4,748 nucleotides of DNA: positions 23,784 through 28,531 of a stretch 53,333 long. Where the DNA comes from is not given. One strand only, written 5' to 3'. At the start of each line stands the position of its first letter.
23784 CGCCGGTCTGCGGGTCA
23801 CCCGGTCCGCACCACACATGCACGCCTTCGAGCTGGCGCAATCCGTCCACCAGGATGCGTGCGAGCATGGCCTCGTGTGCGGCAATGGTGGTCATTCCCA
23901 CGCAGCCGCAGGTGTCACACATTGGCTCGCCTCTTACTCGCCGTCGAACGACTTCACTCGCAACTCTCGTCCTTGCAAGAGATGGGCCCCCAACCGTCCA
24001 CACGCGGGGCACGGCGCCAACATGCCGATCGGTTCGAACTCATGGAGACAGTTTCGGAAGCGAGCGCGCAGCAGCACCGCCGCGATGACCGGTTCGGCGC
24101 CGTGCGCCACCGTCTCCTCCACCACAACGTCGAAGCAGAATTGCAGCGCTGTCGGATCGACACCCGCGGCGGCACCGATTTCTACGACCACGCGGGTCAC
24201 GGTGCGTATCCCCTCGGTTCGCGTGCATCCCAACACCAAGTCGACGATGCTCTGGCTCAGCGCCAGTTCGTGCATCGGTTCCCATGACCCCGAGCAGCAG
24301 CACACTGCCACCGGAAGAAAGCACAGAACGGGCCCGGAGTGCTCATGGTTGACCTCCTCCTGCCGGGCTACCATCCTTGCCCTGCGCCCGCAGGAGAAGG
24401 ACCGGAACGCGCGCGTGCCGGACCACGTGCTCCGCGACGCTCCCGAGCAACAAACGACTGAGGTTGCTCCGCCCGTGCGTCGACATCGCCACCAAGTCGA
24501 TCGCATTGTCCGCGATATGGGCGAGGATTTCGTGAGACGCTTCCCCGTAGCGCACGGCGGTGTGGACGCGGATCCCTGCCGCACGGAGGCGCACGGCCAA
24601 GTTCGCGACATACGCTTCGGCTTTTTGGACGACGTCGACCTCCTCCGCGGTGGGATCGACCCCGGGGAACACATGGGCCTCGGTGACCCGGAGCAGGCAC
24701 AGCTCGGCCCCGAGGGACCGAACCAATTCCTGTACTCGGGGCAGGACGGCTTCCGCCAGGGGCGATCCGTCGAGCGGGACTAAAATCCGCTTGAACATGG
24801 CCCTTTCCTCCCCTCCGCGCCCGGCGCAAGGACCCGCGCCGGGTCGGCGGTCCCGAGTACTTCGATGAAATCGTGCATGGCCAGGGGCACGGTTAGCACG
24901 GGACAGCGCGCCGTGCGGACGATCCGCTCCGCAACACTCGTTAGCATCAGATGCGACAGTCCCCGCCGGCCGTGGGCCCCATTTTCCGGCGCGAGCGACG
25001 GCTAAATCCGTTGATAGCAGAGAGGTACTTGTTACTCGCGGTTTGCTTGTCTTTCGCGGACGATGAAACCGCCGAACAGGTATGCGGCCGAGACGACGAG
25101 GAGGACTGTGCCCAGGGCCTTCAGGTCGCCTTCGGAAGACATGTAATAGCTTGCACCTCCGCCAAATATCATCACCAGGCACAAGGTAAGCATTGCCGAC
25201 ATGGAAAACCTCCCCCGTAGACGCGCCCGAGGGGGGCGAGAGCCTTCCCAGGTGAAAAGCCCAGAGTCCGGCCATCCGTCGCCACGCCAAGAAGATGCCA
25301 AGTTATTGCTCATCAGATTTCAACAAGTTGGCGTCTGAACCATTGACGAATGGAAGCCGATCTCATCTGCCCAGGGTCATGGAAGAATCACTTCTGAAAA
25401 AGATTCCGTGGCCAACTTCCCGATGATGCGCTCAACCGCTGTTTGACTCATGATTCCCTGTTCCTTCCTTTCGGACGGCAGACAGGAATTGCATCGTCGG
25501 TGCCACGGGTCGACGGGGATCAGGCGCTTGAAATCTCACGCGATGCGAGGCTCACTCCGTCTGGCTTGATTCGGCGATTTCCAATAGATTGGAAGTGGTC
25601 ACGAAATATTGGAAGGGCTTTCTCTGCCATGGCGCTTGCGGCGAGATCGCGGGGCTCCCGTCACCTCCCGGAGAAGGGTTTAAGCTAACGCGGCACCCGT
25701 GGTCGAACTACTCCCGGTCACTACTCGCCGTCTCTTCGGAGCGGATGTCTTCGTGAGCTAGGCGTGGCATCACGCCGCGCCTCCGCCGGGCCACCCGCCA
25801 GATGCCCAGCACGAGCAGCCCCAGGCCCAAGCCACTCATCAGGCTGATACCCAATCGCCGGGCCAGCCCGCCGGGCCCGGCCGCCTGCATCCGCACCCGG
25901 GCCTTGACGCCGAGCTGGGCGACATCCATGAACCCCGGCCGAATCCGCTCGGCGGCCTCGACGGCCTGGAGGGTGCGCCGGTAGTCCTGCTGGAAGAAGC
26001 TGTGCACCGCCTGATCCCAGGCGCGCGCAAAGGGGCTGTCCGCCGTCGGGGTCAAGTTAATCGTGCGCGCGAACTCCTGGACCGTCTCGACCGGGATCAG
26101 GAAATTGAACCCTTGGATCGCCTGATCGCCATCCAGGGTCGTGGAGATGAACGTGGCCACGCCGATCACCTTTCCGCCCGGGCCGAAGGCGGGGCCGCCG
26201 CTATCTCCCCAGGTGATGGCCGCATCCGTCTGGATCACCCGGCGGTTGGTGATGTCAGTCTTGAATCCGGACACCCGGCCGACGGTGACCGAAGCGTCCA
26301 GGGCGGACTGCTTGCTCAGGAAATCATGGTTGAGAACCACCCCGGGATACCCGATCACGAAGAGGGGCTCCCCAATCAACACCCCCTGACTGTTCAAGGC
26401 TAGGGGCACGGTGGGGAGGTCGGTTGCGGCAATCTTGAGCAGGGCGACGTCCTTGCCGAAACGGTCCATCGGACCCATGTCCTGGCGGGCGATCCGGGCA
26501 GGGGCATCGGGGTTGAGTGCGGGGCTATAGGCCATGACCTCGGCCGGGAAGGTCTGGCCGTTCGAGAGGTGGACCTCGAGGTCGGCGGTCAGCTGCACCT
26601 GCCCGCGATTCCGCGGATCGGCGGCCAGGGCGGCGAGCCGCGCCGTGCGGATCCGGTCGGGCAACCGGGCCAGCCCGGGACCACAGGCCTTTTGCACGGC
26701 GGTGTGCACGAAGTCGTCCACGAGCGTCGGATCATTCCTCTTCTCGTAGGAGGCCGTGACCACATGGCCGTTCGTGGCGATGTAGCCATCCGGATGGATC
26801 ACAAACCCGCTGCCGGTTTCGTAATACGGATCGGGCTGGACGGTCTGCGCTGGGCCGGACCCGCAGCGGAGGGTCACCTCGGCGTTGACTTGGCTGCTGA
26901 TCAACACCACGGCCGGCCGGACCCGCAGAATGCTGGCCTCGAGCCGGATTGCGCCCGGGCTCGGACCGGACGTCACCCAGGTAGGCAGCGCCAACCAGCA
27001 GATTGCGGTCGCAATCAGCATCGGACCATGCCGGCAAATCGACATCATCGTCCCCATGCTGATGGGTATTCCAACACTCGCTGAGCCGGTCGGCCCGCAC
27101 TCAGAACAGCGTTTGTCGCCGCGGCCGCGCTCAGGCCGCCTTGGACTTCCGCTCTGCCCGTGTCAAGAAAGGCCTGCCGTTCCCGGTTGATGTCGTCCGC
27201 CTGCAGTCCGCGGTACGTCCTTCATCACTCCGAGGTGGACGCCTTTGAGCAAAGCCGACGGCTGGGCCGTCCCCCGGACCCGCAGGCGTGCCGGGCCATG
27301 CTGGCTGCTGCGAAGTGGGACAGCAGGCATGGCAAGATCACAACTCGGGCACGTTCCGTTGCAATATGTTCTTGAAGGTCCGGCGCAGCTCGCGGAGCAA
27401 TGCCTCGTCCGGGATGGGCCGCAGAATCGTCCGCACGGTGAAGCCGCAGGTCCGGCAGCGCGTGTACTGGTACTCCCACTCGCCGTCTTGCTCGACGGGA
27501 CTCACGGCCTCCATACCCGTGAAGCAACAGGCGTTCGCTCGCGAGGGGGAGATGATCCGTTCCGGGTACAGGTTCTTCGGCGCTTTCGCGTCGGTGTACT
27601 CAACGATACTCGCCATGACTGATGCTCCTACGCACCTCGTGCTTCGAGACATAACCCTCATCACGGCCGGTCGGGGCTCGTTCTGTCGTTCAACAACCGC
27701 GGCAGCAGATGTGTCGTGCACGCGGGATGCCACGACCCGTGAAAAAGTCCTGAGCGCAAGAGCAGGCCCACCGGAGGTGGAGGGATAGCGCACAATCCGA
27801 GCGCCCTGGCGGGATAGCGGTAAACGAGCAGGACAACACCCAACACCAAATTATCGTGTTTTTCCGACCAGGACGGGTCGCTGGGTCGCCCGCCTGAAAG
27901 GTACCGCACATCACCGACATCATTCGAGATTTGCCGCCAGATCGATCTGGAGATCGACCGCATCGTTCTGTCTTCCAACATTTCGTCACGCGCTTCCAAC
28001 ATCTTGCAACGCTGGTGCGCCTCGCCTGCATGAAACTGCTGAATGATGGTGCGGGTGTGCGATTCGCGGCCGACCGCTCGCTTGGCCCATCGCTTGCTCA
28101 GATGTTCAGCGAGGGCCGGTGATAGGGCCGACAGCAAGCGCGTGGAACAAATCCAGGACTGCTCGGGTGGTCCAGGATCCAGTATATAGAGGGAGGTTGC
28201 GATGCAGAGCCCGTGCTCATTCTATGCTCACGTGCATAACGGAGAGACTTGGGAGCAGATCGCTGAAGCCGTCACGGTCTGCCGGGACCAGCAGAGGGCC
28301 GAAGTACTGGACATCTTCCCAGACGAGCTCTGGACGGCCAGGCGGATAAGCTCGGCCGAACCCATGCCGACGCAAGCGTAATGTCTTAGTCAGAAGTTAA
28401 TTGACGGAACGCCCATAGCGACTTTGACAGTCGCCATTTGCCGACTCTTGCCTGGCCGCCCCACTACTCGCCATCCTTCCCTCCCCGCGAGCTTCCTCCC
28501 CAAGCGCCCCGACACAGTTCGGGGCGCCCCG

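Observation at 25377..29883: Compact candidate RpoN regulon: a conserved bipartite enhancer motif 110-134 nt upstream of four sigma-54 type promoters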

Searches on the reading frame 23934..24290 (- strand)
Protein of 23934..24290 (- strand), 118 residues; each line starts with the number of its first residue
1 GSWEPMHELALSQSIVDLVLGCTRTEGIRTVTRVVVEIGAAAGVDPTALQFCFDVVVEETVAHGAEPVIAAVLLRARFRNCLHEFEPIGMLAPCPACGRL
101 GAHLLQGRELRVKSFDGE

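Call 71: search_protein_families(library=pfam, proteins=[window:23934-24290:-], max_evalue=0.01)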
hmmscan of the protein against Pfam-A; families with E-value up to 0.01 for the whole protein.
window:23934-24290:- (118 aa): 1 family
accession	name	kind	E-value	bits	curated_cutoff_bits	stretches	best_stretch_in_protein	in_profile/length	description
PF01155.25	HypA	-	1.3e-25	90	28.9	1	6-115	1-110/112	Hydrogenase/urease nickel incorporation, metallochaperone, hypA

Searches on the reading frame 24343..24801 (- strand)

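Call 71: search_protein_families(library=pfam, proteins=[window:24343-24801:-], max_evalue=0.01)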
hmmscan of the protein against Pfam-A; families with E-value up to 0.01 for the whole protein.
window:24343-24801:- (152 aa): 1 family
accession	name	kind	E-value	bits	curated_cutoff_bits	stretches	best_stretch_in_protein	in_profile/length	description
PF00582.32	Usp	-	2.6e-31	109.5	24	1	2-138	1-141/141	Universal stress protein family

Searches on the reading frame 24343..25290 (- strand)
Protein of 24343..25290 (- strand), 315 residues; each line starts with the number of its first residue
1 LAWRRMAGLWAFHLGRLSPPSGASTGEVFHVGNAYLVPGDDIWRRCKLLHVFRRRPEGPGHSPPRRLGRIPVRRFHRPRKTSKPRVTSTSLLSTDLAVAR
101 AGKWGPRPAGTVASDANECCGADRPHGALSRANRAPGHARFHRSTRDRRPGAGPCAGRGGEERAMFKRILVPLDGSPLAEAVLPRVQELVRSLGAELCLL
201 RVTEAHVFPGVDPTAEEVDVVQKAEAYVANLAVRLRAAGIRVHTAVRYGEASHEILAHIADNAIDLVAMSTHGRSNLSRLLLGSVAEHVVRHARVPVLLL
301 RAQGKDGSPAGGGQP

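Call 10: search_protein_families(library=pfam, proteins=[window:24343-25290:-], max_evalue=0.01)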
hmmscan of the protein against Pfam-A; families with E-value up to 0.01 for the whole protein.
window:24343-25290:- (315 aa): 1 family
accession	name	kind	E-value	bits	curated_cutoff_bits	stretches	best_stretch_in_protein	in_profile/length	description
PF00582.32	Usp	-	1.8e-30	106.8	24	1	165-301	1-141/141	Universal stress protein family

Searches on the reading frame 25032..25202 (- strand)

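Call 71: search_protein_families(library=pfam, proteins=[window:25032-25202:-], max_evalue=0.01)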
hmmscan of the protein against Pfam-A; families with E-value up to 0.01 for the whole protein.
window:25032-25202:- (56 aa): 1 family
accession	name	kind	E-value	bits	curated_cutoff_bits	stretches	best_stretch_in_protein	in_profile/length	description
PF14087.12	DUF4267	-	0.009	16.4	27.8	1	12-53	46-87/110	Domain of unknown function (DUF4267)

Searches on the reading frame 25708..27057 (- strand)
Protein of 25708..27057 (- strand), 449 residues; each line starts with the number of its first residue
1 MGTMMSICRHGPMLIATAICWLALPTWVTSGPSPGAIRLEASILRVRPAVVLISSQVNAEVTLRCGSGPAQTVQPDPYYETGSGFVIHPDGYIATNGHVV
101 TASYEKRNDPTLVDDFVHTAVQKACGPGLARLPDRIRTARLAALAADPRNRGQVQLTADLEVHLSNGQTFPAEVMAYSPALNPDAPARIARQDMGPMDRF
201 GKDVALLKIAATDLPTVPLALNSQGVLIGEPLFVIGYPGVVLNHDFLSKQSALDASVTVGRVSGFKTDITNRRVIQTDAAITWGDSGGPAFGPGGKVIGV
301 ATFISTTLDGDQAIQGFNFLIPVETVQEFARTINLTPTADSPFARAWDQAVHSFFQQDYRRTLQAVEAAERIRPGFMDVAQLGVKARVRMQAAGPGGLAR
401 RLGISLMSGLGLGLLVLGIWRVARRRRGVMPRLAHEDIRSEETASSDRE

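Call 10: search_protein_families(library=pfam, proteins=[window:25708-27057:-], max_evalue=0.01)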
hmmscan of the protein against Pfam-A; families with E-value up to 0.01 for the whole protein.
window:25708-27057:- (449 aa): 2 families
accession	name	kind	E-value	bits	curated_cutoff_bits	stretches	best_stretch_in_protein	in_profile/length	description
PF13365.12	Trypsin_2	-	5.1e-23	82.8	27.6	1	82-300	1-144/144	Trypsin-like peptidase domain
PF00089.32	Trypsin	-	4.9e-11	43.3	20.6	1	187-324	85-214/220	Trypsin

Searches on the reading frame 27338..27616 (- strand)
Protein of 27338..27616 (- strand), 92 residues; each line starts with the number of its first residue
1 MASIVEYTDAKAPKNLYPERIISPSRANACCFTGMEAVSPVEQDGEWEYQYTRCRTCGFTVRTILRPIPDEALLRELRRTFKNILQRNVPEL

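Call 41: search_protein_families(library=ncbifam, proteins=[window:27338-27616:-], max_evalue=0.001)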
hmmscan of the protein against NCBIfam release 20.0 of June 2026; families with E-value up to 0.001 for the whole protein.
window:27338-27616:- (92 aa): 0 families

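Call 71: search_protein_families(library=pfam, proteins=[window:27338-27616:-], max_evalue=0.01)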
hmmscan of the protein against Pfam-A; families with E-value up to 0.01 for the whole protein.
window:27338-27616:- (92 aa): 0 families

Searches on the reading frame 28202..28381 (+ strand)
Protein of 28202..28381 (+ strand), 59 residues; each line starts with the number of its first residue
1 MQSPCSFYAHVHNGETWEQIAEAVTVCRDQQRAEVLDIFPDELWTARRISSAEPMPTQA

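Call 10: search_protein_families(library=pfam, proteins=[window:28202-28381:+], max_evalue=0.01)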
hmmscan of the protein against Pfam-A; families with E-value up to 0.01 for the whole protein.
window:28202-28381:+ (59 aa): 0 families
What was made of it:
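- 28202..28381 (+): Unit A gene: a 59-aa protein with no family match. Hairpins follow the stop codon. No Pfam hit (call 10).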
